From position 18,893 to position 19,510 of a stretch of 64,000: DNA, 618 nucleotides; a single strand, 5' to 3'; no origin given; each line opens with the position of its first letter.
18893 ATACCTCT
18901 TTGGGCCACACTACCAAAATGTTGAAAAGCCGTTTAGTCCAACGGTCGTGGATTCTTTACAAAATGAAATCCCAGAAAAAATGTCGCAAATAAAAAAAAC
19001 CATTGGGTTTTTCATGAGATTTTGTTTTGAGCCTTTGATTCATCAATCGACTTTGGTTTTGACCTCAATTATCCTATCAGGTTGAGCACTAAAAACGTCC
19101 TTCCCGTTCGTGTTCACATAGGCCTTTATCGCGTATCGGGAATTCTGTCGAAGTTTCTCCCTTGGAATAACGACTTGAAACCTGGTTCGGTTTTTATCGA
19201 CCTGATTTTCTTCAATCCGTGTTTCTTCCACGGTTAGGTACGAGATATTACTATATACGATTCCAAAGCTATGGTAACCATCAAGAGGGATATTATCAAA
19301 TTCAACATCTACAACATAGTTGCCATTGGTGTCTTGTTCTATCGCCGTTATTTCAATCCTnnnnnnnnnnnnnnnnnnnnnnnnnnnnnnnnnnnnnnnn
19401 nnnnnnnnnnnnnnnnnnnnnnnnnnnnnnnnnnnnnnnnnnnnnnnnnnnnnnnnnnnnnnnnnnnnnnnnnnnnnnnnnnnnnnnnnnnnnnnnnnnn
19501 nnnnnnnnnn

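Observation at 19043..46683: Two paralogs of an apparently unclassified clan GH-A family, one periplasmic and one T9SS-secreted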

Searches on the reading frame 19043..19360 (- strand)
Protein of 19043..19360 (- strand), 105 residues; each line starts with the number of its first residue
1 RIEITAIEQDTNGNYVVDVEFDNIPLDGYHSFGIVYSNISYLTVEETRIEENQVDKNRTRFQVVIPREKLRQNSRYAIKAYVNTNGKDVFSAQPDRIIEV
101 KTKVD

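Call 58: search_protein_families(library=pfam, proteins=[window:19043-19360:-], max_evalue=1)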
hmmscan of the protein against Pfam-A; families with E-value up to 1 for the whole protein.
window:19043-19360:- (105 aa): 3 families
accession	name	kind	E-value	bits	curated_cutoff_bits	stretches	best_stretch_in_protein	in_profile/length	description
PF09619.16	YscW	-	0.0083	16.9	22.6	1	39-93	31-89/107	Type III secretion system lipoprotein chaperone (YscW)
PF14903.11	WG_beta_rep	-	0.023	15.2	25.6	1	10-24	5-19/35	WG containing repeat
PF09912.14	DUF2141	-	0.16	12.3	24.4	0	7-29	60-82/112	Uncharacterized protein conserved in bacteria (DUF2141)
